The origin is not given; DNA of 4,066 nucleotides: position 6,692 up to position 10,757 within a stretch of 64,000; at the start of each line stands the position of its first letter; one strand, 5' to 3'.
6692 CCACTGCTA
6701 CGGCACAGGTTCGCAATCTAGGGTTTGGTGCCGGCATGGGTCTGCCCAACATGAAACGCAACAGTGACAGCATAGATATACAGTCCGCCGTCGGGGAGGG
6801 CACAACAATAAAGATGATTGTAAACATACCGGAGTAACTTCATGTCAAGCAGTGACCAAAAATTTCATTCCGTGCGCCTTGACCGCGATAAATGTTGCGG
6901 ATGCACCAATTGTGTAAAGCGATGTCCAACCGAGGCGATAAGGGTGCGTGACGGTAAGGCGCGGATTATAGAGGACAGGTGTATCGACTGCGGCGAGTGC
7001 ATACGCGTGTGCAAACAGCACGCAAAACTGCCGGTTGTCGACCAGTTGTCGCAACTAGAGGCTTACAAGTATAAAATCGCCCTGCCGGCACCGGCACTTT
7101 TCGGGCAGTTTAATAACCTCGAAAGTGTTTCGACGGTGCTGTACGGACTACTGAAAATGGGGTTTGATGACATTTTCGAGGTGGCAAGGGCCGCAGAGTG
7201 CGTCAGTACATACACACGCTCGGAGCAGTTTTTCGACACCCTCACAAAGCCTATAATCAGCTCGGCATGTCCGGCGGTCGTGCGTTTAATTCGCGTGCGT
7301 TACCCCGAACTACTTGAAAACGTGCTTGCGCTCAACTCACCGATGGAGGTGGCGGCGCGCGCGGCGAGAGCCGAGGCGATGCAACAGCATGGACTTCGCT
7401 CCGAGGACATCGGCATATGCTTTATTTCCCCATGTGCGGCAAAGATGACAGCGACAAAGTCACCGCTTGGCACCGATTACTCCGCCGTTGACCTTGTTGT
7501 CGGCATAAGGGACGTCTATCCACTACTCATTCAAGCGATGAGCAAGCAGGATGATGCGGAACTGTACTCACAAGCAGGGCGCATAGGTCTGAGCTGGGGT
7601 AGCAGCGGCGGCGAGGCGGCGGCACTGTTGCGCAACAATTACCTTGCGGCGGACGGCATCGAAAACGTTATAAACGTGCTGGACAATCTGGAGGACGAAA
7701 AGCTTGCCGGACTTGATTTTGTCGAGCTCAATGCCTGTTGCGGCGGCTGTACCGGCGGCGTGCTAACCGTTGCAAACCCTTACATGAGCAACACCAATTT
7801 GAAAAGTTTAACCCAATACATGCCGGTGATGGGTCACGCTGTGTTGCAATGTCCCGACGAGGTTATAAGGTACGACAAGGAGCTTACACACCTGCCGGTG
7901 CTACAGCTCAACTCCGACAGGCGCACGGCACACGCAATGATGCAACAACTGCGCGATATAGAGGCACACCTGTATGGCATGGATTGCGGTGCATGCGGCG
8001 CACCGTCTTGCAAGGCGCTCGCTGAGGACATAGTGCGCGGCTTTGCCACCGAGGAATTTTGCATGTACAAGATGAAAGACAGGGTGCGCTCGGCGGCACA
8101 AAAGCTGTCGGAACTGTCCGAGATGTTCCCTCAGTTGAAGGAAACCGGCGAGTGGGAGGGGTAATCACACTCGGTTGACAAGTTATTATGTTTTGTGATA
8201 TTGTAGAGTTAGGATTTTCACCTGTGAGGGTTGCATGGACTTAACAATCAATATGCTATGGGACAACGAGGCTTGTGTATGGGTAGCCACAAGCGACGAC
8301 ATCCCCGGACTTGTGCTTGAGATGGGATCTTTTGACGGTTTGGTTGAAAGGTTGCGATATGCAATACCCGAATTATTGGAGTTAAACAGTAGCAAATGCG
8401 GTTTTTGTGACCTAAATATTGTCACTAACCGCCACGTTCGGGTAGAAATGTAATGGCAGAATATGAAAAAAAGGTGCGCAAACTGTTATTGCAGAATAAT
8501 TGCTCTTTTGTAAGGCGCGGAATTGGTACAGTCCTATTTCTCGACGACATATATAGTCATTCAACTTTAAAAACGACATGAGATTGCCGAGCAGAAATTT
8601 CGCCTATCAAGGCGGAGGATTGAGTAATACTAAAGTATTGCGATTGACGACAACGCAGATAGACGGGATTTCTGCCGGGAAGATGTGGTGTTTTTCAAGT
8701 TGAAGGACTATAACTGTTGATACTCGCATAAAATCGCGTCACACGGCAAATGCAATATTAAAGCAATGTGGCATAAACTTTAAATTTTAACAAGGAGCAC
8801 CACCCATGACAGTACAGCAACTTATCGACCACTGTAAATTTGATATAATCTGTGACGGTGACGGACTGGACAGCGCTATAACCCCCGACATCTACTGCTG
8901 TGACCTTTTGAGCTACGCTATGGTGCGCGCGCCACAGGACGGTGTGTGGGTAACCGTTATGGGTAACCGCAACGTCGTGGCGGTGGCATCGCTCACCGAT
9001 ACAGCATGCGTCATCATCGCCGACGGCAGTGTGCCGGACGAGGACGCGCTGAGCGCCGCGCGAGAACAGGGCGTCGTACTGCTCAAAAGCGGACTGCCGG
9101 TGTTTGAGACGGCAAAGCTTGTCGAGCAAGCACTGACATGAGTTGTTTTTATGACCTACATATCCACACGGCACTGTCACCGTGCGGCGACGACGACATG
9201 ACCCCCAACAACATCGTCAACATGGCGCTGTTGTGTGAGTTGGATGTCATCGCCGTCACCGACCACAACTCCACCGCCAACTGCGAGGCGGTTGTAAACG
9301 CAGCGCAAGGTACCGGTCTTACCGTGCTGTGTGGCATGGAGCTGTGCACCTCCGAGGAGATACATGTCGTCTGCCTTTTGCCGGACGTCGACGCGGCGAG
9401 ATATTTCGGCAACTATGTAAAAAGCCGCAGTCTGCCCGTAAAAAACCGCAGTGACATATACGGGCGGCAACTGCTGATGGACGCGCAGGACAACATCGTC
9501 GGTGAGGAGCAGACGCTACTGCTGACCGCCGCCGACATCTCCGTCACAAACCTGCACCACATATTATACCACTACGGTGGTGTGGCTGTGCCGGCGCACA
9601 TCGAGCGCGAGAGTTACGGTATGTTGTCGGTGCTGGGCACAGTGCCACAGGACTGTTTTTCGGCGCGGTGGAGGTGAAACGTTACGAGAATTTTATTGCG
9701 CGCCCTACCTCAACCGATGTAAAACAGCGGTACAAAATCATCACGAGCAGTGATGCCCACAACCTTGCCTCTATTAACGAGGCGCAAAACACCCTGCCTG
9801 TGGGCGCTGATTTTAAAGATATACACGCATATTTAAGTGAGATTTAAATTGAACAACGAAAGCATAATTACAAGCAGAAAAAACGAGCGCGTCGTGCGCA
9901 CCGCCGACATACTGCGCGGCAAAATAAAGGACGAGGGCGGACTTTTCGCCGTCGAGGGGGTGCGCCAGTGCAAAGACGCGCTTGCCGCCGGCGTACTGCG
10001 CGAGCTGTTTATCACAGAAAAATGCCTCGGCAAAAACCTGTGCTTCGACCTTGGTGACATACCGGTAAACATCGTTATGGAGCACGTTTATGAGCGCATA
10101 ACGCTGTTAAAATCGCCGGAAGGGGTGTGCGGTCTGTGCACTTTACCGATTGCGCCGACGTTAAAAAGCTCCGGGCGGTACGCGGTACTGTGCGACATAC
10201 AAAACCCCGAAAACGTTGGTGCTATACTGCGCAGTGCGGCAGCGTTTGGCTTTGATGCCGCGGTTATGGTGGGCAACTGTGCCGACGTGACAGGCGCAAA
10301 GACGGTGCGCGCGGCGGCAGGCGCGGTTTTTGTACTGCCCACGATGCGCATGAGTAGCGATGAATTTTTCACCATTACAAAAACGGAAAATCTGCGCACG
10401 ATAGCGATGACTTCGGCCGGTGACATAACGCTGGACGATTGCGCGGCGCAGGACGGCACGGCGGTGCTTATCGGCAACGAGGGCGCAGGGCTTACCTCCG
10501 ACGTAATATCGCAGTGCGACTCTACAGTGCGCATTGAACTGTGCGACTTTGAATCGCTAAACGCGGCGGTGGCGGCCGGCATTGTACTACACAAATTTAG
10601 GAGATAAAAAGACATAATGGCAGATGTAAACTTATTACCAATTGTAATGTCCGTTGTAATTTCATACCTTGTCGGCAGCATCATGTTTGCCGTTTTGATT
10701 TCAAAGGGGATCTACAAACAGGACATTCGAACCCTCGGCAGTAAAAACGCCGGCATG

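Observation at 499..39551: Dense MITE-like family (family A): TIR-bounded palindromic elements of ~157-219 bp with TA flanks, at least 7 copies in 40 kb and no transposase in the window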

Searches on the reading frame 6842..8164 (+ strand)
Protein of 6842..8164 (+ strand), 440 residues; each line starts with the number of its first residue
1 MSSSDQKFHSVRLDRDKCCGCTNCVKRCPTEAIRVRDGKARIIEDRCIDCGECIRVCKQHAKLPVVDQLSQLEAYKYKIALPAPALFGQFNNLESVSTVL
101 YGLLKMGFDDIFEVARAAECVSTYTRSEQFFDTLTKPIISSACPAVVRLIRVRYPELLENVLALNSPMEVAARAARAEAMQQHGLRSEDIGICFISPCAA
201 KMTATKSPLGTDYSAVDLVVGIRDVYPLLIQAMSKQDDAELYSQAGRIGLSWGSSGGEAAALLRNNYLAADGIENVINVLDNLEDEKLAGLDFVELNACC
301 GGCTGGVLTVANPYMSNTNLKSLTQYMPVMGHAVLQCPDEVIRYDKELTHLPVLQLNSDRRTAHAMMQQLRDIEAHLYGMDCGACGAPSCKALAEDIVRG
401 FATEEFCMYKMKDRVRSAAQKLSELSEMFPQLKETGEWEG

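Call 28: find_encoding_contigs(protein=window:6842-8164:+, flank=4000, max_places=10)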
Protein window:6842-8164:+ (440 aa): no gene with exactly this product is on record in the collection.

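Call 31: search_protein_families(library=pfam, max_evalue=0.01, proteins=[window:6842-8164:+])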
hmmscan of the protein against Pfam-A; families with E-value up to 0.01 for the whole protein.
window:6842-8164:+ (440 aa): 12 families
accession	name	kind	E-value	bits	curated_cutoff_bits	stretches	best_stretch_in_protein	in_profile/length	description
PF02906.19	Fe_hyd_lg_C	-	1.9e-31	110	22.1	1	79-306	4-244/245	Iron only hydrogenase large subunit, C-terminal domain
PF04060.18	FeS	-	3.9e-09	36.5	23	1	379-408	3-32/33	Putative Fe-S cluster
PF13237.11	Fer4_10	-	1.5e-08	34.9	25.5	1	11-57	2-52/53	4Fe-4S dicluster domain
PF00037.32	Fer4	-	3.7e-08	33.3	21.1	2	13-34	3-24/24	4Fe-4S binding domain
PF13187.11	Fer4_9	-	7.6e-07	29.5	27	1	17-60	1-50/52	4Fe-4S dicluster domain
PF14697.11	Fer4_21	-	8.1e-07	29.5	35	2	13-57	3-51/59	4Fe-4S dicluster domain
PF12838.12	Fer4_7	-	2.5e-06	28.3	27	1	17-60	1-51/52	4Fe-4S dicluster domain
PF12837.12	Fer4_6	-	0.00028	21.1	25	1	40-58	2-20/24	4Fe-4S binding domain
PF13459.11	Fer4_15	-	0.00055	21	22.4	1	11-44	1-34/66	4Fe-4S single cluster domain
PF13746.11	Fer4_18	-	0.00077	20.1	27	1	14-59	57-97/114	4Fe-4S dicluster domain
PF17179.9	Fer4_22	-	0.0012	20.1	27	0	46-59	1-14/95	4Fe-4S dicluster domain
PF12797.12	Fer4_2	-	0.0064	16.8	24.5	1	41-58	4-21/22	4Fe-4S binding domain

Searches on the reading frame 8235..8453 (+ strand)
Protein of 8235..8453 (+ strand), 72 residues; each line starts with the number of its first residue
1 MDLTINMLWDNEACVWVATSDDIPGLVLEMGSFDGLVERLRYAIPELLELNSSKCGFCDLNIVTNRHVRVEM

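Call 27: find_encoding_contigs(protein=window:8235-8453:+, flank=3000, max_places=10)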
Protein window:8235-8453:+ (72 aa): no gene with exactly this product is on record in the collection.

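Call 31: search_protein_families(library=pfam, max_evalue=0.01, proteins=[window:8235-8453:+])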
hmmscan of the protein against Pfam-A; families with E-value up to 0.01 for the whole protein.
window:8235-8453:+ (72 aa): 1 family
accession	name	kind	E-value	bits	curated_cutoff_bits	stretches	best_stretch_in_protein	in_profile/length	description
PF08972.17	DUF1902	-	1.7e-21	76.6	22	1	3-56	2-55/74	Domain of unknown function (DUF1902)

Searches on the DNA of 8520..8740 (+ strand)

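Call 50: search_dna_similar(query=window:8554-8710:+, collection=plasmids, mode=distant, max_evalue=0.01)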
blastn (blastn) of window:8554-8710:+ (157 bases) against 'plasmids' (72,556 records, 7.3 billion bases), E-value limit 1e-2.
No match.

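Call 86: search_rna_families(source=window, start=8520, end=8740, threshold=evalue, max_evalue=1)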
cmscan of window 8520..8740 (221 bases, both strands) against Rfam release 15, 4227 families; matches with E-value up to 1: 2.
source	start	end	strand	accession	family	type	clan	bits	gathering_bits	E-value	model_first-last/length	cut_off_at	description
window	8589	8675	-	RF01901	mir-284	Gene; miRNA;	-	17.7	60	0.69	1-98/98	no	mir-284 microRNA precursor family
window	8569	8618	+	RF02656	sot0042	Gene; sRNA;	-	11.3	88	0.75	125-174/174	no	Sense overlapping transcript RNA 0042 (sot)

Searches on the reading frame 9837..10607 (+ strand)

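Call 94: search_protein_families(library=pfam, max_evalue=0.00001, proteins=[window:9837-10607:+])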
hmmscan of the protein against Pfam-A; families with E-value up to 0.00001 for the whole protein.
window:9837-10607:+ (256 aa): 2 families
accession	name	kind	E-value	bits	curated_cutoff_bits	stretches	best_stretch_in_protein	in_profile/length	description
PF00588.24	SpoU_methylase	-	2.1e-31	109.4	29.7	1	116-252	4-142/142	SpoU rRNA Methylase family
PF22435.1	MRM3-like_sub_bind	-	4.3e-07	30.7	27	1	22-99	7-84/84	MRM3-like substrate binding domain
